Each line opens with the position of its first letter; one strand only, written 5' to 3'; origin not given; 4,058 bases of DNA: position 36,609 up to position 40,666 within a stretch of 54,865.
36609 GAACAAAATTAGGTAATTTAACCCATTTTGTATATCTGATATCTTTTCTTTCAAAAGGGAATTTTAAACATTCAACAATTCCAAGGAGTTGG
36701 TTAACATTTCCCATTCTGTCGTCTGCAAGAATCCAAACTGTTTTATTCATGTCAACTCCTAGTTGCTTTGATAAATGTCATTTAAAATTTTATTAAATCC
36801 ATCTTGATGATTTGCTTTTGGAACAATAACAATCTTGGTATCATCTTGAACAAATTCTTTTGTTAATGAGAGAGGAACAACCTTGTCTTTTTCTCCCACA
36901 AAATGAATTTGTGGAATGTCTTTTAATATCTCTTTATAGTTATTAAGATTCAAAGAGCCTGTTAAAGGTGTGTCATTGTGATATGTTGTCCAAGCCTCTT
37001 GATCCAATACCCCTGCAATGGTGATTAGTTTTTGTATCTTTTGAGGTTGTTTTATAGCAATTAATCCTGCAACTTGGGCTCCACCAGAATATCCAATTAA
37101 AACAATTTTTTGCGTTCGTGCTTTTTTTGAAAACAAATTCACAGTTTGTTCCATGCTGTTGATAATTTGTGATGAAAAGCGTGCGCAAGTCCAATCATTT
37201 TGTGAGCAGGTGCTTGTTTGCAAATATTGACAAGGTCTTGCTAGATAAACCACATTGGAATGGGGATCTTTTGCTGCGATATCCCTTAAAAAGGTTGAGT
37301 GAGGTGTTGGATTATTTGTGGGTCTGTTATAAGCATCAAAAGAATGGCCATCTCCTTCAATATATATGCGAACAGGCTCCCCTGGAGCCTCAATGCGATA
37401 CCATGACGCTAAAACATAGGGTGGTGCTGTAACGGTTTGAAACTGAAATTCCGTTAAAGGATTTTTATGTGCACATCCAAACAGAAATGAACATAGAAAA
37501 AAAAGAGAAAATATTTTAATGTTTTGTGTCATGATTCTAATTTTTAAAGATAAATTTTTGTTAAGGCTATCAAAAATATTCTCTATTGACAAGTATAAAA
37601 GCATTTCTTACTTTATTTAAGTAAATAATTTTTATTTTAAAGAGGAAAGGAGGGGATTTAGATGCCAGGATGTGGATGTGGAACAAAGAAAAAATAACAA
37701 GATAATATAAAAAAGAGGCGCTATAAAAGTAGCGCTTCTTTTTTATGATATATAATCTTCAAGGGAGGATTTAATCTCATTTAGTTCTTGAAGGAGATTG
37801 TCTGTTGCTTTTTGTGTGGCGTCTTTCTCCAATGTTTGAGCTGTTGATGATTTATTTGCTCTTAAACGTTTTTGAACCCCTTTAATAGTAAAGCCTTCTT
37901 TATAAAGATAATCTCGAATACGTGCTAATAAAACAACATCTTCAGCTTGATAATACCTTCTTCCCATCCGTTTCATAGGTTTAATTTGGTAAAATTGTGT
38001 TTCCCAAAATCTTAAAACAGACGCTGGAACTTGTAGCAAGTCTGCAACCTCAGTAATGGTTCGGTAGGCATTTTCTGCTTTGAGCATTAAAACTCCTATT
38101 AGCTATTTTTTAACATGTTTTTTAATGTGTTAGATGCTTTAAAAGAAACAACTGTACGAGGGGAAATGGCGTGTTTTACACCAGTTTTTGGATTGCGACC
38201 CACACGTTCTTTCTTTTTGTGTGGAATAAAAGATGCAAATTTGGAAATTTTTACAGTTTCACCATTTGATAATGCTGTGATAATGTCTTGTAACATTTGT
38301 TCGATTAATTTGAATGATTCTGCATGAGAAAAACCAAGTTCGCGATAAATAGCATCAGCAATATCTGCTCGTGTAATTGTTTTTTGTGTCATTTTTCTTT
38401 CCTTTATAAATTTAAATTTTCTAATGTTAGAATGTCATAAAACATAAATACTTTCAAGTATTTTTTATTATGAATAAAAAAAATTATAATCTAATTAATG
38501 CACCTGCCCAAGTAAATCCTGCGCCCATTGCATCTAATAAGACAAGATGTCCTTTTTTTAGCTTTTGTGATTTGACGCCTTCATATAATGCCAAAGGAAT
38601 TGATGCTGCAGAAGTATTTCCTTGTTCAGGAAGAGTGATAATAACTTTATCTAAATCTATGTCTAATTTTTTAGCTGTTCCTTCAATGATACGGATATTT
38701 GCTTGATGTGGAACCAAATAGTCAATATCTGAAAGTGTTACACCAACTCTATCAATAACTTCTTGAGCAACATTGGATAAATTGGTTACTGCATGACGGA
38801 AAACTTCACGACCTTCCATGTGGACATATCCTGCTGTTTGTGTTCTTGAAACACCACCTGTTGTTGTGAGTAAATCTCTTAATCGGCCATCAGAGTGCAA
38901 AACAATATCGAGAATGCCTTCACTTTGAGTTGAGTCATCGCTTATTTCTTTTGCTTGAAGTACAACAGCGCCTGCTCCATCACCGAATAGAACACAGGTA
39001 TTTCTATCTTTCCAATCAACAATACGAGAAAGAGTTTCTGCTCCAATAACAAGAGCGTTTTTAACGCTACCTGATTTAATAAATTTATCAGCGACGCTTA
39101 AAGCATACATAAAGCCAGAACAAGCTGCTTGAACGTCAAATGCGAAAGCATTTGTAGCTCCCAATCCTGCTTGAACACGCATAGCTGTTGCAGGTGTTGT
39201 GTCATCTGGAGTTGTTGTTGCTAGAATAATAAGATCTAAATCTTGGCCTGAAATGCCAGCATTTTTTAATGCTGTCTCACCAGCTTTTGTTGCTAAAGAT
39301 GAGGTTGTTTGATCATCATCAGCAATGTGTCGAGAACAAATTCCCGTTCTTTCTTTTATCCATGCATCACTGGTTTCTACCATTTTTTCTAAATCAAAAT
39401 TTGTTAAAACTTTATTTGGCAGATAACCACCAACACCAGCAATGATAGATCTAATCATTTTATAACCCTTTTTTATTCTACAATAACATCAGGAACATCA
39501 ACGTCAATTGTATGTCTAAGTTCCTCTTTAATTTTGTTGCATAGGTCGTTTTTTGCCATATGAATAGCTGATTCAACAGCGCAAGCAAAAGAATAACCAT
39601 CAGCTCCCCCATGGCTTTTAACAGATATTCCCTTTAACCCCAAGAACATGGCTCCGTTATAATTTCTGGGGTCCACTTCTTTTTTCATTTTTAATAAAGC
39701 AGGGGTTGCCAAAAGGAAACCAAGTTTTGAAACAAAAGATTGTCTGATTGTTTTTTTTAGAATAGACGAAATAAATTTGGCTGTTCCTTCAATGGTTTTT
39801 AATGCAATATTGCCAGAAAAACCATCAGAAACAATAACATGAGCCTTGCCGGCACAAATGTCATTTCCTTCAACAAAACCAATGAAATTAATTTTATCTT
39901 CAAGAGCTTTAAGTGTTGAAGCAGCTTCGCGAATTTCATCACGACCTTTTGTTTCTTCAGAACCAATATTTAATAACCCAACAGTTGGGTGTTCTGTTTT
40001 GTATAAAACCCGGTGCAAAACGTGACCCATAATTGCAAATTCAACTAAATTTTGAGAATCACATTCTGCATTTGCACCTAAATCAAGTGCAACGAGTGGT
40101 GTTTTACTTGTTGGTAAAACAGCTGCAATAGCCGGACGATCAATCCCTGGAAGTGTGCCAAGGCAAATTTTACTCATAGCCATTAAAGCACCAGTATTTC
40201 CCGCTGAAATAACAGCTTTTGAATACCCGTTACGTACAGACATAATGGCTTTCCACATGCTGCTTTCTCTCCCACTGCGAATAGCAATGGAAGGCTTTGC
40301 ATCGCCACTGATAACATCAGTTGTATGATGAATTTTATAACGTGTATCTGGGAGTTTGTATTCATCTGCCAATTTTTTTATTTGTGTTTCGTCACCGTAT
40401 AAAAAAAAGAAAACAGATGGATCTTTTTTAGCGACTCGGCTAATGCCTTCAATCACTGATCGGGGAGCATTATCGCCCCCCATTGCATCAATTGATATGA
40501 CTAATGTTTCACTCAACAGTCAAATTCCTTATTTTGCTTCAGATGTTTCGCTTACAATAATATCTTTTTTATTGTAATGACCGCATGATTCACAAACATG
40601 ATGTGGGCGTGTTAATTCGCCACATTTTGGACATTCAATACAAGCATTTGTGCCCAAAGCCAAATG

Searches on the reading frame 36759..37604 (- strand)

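Call 28: search_protein_families(library=pfam, proteins=[window:36759-37604:-], max_evalue=0.00001)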
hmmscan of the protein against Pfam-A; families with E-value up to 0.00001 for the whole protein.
window:36759-37604:- (281 aa): 1 family
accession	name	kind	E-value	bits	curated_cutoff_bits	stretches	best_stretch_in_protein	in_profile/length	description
PF02230.22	Abhydrolase_2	-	3.7e-06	27.4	23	0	132-254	71-181/217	Phospholipase/Carboxylesterase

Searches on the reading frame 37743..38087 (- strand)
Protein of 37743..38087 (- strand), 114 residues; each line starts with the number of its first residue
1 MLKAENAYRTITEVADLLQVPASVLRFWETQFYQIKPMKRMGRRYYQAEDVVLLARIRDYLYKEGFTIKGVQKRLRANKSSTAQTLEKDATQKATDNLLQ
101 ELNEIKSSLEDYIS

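Call 28: search_protein_families(library=pfam, proteins=[window:37743-38087:-], max_evalue=0.00001)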
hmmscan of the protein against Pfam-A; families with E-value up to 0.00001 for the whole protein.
window:37743-38087:- (114 aa): 2 families
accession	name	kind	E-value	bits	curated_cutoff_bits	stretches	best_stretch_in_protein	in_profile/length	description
PF13411.12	MerR_1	-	1.2e-17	64.2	21.6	1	10-77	2-68/69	MerR HTH family regulatory protein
PF00376.29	MerR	-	9.9e-07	28.9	28.2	1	10-46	1-38/38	MerR family regulatory protein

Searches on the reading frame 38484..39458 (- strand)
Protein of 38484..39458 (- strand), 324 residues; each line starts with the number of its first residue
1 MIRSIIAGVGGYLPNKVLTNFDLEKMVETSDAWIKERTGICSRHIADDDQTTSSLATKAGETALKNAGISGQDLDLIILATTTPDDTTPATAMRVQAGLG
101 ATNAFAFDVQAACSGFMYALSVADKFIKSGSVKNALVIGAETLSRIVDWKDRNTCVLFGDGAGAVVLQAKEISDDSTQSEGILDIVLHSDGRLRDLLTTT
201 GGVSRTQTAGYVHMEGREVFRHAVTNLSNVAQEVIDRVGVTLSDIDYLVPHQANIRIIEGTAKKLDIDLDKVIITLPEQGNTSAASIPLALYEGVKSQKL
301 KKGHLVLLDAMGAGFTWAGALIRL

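Call 28: search_protein_families(library=pfam, proteins=[window:38484-39458:-], max_evalue=0.00001)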
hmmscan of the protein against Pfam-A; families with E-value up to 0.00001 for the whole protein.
window:38484-39458:- (324 aa): 3 families
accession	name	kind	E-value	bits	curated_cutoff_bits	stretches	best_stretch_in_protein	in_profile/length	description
PF08545.16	ACP_syn_III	-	5.6e-34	116.3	24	1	107-191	1-80/80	3-Oxoacyl-[acyl-carrier-protein (ACP)] synthase III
PF08541.16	ACP_syn_III_C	-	4.1e-33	113.8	26.6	1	236-323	2-89/90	3-Oxoacyl-[acyl-carrier-protein (ACP)] synthase III C terminal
PF00108.29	Thiolase_N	-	2.5e-09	37.3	26.4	1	37-154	8-126/260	Thiolase, N-terminal domain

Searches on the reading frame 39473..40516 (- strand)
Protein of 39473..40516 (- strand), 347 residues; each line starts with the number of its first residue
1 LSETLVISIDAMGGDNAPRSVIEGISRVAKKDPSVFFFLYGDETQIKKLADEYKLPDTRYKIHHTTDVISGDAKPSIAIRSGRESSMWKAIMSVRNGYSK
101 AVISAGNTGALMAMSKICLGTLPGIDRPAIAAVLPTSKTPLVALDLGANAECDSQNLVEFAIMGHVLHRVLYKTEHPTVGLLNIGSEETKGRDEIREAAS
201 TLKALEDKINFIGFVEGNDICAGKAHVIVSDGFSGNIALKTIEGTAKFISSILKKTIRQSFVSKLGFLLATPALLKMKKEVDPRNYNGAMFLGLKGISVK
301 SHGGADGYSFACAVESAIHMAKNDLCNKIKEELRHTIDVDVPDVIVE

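Call 28: search_protein_families(library=pfam, proteins=[window:39473-40516:-], max_evalue=0.00001)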
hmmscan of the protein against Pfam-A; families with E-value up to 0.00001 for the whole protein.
window:39473-40516:- (347 aa): 1 family
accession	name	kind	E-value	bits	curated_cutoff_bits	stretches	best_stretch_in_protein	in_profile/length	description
PF02504.20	FA_synthesis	-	3.8e-104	348.7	29.1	1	6-327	2-323/324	Fatty acid synthesis protein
